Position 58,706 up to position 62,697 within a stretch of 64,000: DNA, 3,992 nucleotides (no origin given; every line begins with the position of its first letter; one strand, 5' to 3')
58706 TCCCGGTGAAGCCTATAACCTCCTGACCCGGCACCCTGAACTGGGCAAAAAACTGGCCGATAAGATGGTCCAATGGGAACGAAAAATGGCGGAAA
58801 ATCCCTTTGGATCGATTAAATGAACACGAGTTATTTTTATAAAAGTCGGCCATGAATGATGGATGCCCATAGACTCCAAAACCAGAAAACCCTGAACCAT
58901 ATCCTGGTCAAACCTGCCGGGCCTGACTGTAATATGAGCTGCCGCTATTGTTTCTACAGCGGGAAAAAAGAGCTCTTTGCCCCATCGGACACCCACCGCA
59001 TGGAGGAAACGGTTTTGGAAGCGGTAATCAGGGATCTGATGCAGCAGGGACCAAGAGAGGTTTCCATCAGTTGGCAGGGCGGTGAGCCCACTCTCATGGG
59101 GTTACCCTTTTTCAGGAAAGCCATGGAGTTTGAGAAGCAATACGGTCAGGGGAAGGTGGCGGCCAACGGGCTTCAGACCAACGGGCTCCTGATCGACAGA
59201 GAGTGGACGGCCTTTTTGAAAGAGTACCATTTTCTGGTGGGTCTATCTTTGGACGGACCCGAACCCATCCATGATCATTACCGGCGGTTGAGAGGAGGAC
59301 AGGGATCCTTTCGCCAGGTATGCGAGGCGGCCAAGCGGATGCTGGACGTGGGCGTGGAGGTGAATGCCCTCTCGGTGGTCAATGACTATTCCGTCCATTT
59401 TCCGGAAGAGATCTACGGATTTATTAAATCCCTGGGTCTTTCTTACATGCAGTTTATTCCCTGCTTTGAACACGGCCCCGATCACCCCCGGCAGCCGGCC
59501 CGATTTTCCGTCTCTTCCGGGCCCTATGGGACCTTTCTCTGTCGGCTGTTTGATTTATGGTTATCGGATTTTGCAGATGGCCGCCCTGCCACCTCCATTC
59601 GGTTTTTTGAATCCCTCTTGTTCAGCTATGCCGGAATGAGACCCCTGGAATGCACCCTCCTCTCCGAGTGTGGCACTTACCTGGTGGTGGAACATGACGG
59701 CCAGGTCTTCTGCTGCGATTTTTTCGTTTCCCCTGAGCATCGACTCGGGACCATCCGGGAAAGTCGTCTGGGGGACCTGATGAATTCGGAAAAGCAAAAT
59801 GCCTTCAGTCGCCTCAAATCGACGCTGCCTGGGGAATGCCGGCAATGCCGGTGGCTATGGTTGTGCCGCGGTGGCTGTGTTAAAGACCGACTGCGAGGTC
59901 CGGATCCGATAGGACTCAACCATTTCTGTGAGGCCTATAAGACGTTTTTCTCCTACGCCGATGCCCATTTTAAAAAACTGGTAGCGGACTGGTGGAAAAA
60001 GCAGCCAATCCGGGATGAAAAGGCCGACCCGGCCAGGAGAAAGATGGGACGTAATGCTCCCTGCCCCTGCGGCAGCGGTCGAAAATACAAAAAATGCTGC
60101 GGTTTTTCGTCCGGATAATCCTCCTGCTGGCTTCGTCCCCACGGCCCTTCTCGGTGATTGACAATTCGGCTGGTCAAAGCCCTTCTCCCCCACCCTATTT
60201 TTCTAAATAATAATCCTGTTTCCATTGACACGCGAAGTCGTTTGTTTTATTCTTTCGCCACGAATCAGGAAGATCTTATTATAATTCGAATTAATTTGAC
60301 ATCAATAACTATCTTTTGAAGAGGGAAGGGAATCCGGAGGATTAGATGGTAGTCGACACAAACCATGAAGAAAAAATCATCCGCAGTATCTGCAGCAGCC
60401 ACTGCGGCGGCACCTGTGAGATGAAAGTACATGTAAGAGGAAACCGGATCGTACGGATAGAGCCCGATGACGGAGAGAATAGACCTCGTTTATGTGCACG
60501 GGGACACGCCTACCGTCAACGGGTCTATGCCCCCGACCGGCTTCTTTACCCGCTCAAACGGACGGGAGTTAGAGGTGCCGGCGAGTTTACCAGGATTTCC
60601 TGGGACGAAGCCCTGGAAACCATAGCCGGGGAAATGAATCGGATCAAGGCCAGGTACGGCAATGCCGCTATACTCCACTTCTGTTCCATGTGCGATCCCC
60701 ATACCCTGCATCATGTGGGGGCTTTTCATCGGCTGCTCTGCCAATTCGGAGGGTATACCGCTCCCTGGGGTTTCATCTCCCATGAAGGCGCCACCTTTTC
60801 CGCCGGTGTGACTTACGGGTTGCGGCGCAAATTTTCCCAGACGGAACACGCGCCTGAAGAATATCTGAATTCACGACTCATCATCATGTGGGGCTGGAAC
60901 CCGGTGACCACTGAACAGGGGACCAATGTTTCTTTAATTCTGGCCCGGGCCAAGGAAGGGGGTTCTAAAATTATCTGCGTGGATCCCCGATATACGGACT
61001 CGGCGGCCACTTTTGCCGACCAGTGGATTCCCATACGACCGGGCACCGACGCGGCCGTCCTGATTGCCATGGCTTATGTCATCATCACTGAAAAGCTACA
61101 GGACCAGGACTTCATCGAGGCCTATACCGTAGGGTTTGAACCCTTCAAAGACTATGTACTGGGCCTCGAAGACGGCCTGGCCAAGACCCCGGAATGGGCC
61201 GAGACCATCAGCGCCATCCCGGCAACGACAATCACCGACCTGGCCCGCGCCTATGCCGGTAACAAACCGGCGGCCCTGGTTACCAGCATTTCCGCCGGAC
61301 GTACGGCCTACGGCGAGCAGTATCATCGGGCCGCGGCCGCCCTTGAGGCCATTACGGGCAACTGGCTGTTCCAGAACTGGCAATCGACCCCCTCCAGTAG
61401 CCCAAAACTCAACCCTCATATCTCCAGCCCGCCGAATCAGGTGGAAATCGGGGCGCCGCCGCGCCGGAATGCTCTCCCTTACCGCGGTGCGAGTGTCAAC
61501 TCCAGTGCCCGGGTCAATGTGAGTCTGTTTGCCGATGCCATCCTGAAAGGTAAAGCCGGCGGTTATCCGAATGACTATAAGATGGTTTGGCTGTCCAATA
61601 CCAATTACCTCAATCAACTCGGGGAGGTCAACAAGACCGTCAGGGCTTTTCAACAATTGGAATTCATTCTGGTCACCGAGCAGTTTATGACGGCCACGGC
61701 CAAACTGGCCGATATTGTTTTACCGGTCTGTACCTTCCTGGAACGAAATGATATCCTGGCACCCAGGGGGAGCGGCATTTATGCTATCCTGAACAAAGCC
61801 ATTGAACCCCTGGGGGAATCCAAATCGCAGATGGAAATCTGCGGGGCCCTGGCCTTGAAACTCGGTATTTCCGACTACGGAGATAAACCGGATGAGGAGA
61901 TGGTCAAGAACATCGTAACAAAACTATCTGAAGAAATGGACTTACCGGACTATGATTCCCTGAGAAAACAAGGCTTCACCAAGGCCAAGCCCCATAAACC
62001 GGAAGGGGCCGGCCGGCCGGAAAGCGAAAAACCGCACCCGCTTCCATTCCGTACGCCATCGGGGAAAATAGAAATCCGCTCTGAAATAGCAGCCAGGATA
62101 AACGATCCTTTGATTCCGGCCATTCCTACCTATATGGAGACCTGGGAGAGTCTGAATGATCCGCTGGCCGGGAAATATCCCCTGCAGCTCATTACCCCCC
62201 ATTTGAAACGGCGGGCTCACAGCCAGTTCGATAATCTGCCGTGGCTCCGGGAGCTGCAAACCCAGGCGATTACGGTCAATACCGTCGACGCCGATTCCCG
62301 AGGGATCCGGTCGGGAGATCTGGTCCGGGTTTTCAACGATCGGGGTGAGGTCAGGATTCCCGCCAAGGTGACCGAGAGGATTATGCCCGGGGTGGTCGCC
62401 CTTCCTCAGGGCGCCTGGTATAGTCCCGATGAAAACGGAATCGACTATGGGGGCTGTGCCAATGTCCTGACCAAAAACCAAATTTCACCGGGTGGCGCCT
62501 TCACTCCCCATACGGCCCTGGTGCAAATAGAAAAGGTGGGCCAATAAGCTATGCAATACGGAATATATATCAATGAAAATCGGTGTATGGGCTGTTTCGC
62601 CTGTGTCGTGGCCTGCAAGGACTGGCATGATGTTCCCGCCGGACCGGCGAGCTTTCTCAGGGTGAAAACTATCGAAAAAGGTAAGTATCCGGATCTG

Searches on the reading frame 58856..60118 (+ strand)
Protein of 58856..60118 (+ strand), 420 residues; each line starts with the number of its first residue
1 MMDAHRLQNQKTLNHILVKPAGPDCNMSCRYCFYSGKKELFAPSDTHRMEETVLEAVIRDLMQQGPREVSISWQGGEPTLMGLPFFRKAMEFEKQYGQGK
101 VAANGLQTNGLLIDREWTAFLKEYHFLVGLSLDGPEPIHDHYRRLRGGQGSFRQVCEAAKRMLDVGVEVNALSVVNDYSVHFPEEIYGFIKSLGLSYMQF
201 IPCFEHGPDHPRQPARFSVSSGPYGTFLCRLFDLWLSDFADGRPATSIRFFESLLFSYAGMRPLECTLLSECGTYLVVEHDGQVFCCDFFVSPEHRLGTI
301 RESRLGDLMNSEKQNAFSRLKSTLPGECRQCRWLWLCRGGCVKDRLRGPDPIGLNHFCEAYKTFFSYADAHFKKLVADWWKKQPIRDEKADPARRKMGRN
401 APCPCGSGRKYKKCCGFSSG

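Call 88: search_protein_families(library=pfam, proteins=[window:58856-60118:+])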
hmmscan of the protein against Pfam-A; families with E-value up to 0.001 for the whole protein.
window:58856-60118:+ (420 aa): 4 families
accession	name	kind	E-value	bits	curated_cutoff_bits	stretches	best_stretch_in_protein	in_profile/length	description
PF04055.27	Radical_SAM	-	1.3e-17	64.9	29.5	1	22-173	4-144/166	Radical SAM superfamily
PF13186.11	SPASM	-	5.4e-10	39.8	21.5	1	273-331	5-66/67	Iron-sulfur cluster-binding domain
PF02810.21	SEC-C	-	7.1e-10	39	20.4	1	399-416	1-18/19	SEC-C motif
PF13353.11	Fer4_12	-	3e-05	24.8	22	1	24-129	14-114/137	4Fe-4S single cluster domain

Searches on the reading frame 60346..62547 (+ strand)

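Call 88: search_protein_families(library=pfam, proteins=[window:60346-62547:+])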
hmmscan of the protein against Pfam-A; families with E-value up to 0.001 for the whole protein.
window:60346-62547:+ (733 aa): 3 families
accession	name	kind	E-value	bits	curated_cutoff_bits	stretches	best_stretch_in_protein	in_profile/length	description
PF00384.28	Molybdopterin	-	7.2e-49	167.1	24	1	65-503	1-351/353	Molybdopterin oxidoreductase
PF01568.27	Molydop_binding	-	2.3e-27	95.7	26.8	1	613-716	1-100/110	Molydopterin dinucleotide binding domain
PF04879.21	Molybdop_Fe4S4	-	2.4e-12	47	22.7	1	10-61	2-54/55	Molybdopterin oxidoreductase Fe4S4 domain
